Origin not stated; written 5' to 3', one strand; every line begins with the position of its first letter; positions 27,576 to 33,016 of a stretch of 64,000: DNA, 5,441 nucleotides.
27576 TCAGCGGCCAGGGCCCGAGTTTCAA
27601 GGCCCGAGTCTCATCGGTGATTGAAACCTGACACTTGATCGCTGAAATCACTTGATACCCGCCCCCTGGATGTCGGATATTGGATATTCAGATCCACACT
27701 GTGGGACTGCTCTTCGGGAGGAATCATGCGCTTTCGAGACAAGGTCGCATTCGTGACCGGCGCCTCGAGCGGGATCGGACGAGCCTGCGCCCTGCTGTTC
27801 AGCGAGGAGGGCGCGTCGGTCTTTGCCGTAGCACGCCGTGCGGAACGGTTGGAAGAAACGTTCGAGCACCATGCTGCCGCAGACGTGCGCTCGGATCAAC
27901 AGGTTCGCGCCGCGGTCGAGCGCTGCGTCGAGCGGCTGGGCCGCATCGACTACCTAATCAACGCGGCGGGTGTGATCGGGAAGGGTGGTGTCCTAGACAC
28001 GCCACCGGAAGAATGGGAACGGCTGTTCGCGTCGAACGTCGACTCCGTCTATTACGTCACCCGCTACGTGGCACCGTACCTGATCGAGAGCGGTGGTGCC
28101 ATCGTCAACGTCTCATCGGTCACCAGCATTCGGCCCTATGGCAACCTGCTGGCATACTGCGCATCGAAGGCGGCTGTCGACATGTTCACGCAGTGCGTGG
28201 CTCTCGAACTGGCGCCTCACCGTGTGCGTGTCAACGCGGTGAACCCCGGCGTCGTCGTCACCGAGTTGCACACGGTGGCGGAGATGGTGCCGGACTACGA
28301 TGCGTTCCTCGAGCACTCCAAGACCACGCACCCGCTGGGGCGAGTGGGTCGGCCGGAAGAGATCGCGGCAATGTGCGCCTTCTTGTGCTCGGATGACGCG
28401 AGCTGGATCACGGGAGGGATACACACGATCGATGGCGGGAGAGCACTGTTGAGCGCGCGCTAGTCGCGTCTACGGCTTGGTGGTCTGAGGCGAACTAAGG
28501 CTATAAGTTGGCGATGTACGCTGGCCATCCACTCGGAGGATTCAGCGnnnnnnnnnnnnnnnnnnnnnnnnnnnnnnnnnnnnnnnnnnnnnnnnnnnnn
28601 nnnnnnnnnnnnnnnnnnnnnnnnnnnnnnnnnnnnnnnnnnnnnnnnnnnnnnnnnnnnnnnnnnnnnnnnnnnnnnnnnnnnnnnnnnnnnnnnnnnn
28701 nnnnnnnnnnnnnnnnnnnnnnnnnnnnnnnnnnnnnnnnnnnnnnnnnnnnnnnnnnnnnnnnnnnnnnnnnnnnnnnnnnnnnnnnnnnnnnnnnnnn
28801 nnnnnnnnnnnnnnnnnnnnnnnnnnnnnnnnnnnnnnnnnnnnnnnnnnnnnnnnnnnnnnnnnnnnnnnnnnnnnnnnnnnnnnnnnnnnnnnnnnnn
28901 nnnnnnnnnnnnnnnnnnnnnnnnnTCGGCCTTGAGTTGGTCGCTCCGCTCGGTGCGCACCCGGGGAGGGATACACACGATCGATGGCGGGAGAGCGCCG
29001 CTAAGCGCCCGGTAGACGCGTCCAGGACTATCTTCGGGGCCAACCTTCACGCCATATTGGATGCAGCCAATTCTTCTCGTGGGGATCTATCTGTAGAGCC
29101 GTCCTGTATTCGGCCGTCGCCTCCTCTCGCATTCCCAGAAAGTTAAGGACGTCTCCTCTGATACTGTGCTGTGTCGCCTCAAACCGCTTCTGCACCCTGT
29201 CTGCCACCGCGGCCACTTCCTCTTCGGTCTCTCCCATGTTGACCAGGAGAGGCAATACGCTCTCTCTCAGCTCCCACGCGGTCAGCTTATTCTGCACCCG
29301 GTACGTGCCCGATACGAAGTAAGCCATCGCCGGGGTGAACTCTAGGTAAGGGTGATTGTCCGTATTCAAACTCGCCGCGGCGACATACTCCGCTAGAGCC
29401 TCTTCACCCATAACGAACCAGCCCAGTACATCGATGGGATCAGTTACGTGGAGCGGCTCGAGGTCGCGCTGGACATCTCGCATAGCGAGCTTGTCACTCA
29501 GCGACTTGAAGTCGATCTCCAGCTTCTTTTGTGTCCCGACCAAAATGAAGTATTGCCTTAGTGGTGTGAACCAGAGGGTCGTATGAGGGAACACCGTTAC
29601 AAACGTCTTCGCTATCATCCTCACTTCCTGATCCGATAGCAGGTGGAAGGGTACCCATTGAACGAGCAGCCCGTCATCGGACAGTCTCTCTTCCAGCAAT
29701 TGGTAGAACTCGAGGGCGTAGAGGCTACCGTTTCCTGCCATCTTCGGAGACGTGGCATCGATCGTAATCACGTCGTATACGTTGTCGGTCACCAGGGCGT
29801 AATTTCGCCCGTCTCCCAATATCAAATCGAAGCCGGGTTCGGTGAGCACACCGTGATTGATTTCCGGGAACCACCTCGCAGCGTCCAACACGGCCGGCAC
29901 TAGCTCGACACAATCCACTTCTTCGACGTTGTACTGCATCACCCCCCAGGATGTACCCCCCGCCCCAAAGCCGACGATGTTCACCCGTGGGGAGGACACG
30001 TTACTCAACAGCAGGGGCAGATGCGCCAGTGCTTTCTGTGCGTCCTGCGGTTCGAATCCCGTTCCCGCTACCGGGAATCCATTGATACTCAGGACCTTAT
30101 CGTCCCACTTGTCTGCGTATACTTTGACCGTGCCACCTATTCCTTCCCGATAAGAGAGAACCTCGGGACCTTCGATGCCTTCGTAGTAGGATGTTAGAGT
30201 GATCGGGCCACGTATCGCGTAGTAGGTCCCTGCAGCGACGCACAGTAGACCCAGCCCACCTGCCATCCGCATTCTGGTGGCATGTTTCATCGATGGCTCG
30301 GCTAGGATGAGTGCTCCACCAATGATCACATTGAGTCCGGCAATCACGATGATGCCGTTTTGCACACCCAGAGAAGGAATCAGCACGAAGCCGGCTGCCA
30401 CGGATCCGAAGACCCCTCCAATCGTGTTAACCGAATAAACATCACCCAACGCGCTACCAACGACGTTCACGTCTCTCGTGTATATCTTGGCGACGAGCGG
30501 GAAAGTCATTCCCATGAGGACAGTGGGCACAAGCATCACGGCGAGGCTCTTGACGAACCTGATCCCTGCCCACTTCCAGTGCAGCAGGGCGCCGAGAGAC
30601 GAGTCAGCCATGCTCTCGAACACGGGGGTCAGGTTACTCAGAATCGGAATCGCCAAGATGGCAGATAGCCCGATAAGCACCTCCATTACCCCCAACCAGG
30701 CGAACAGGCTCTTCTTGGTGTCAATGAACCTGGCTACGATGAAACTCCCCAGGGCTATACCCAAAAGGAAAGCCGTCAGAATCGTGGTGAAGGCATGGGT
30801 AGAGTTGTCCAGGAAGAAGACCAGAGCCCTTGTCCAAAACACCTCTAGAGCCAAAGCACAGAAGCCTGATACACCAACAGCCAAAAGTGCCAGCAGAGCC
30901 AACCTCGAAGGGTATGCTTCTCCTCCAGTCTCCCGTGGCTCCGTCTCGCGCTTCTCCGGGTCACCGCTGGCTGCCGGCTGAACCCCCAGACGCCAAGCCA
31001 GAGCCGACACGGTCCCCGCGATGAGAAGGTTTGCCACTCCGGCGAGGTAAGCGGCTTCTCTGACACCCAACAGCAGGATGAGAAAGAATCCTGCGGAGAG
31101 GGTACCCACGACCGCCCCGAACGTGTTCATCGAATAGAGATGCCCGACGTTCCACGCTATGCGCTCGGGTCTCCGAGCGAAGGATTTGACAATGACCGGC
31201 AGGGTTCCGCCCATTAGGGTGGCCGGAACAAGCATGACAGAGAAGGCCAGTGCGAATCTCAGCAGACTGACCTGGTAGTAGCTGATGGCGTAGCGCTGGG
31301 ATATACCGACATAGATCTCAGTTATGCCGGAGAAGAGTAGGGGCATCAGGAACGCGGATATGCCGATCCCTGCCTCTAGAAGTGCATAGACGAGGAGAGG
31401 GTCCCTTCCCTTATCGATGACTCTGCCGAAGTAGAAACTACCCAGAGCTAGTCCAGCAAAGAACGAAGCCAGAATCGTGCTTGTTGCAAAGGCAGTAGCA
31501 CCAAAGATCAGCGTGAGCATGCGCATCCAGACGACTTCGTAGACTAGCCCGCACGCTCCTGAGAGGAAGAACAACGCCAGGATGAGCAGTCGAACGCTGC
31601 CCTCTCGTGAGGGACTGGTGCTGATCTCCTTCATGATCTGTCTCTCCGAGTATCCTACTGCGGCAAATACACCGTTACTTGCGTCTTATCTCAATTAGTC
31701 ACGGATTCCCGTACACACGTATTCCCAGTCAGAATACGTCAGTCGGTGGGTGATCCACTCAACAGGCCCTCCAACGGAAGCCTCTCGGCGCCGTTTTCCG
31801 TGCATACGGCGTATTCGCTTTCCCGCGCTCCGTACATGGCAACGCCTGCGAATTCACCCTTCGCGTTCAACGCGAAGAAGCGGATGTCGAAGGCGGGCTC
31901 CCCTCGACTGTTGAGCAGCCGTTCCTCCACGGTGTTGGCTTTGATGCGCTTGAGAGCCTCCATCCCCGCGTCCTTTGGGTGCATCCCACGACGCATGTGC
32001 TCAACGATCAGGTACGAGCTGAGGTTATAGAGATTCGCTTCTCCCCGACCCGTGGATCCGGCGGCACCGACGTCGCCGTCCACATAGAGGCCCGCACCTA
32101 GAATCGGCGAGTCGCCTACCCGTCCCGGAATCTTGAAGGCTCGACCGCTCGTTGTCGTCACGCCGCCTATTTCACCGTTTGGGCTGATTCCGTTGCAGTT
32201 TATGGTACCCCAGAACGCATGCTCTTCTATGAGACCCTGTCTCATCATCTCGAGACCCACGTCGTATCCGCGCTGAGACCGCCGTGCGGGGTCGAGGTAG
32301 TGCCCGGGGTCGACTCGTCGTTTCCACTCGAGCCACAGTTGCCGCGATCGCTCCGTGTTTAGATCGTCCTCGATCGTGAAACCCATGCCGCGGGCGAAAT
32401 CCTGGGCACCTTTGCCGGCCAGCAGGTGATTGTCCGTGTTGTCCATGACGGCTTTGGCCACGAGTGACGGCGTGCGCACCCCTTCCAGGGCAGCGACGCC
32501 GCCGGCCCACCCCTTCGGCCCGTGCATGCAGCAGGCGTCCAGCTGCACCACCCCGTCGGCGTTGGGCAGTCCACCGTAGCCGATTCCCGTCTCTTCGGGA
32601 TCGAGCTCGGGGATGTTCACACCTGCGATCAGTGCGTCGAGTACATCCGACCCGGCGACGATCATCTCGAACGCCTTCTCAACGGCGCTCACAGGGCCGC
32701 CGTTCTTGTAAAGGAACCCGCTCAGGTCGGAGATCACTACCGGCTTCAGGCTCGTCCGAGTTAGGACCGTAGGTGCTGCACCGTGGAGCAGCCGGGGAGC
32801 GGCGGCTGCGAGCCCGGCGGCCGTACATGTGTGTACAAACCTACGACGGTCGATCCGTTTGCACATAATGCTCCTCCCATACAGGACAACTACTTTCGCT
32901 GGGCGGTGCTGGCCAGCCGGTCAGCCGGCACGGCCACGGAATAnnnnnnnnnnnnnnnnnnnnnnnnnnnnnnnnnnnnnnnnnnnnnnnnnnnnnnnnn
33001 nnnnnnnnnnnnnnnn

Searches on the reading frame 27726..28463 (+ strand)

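Call 48: search_protein_families(library=pfam, proteins=[window:27726-28463:+], max_evalue=0.01)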
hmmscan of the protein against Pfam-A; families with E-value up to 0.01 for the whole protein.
window:27726-28463:+ (245 aa): 8 families
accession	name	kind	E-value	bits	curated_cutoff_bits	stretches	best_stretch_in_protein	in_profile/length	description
PF13561.12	adh_short_C2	-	3.4e-64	217.1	27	1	12-238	1-234/236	Enoyl-(Acyl carrier protein) reductase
PF00106.31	adh_short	-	2.6e-54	184.1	26.6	1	6-182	1-187/195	short chain dehydrogenase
PF08659.16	KR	-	5.2e-11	43.2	22.6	1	9-156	4-161/180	KR domain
PF23441.1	SDR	-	4e-09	36.7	27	1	108-241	126-257/258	SDR-like rossmann domain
PF01370.27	Epimerase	-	4.5e-06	26.7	20.9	1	9-131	2-115/240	NAD dependent epimerase/dehydratase family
PF04127.22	DFP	-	0.001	19.4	22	1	5-83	18-92/186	DNA/pantothenate metabolism flavoprotein C-terminal domain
PF02882.25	THF_DHG_CYH_C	-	0.0089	15.8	27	0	3-47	34-78/160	Tetrahydrofolate dehydrogenase/cyclohydrolase, NAD(P)-binding domain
PF13460.12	NAD_binding_10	-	0.01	16.2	27.2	0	12-67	1-61/184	NAD(P)H-binding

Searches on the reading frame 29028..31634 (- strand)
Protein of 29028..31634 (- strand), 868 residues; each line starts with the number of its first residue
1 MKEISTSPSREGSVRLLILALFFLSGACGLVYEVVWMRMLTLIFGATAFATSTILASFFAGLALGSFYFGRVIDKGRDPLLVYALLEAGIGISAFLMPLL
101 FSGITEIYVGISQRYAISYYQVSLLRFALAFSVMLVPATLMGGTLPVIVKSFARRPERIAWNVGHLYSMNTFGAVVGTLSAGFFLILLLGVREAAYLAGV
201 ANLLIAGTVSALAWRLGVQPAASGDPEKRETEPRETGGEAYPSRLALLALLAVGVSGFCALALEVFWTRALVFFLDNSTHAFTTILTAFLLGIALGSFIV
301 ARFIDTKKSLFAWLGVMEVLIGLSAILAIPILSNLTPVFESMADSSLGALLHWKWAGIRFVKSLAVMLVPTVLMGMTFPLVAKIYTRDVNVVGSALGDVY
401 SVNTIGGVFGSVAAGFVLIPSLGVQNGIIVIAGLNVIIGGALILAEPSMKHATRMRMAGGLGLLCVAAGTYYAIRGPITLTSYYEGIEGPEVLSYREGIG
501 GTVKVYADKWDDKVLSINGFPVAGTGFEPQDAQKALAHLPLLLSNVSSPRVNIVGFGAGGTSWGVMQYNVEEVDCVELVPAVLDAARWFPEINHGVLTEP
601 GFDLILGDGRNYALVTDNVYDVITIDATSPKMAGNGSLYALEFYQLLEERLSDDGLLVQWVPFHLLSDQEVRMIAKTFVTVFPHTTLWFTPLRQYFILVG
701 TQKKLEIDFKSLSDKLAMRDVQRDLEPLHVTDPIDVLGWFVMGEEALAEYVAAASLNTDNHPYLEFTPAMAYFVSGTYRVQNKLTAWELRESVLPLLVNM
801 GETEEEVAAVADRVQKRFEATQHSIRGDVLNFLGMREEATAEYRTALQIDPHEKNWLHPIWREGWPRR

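Call 48: search_protein_families(library=pfam, proteins=[window:29028-31634:-], max_evalue=0.01)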
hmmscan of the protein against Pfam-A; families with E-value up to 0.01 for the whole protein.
window:29028-31634:- (868 aa): 3 families
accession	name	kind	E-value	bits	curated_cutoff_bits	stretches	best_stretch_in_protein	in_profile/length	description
PF01564.23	Spermine_synth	-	3.2e-17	63.1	22.9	1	533-696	5-167/186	Spermine/spermidine synthase domain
PF07690.21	MFS_1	-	2.7e-08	33.6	33.4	1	19-410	3-346/347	Major Facilitator Superfamily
PF09976.15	TPR_21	-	9.9e-05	22.6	25.5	1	796-850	122-176/193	Tetratricopeptide repeat-like domain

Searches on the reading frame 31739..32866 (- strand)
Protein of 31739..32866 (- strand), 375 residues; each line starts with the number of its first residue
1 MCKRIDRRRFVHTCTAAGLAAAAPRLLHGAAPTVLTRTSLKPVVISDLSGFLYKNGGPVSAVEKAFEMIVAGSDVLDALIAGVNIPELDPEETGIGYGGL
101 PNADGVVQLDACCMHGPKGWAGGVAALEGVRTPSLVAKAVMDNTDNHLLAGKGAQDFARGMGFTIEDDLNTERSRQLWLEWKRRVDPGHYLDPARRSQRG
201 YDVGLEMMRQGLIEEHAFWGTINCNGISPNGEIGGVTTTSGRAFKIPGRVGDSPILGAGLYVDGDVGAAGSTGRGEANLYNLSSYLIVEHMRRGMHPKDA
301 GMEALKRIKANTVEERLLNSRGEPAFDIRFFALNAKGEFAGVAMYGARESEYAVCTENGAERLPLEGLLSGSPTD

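Call 48: search_protein_families(library=pfam, proteins=[window:31739-32866:-], max_evalue=0.01)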
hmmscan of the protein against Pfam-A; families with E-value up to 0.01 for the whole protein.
window:31739-32866:- (375 aa): 1 family
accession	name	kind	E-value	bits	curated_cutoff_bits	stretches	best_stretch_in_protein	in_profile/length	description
PF01112.23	Asparaginase_2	-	3.6e-49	168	27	1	60-312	28-269/309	Asparaginase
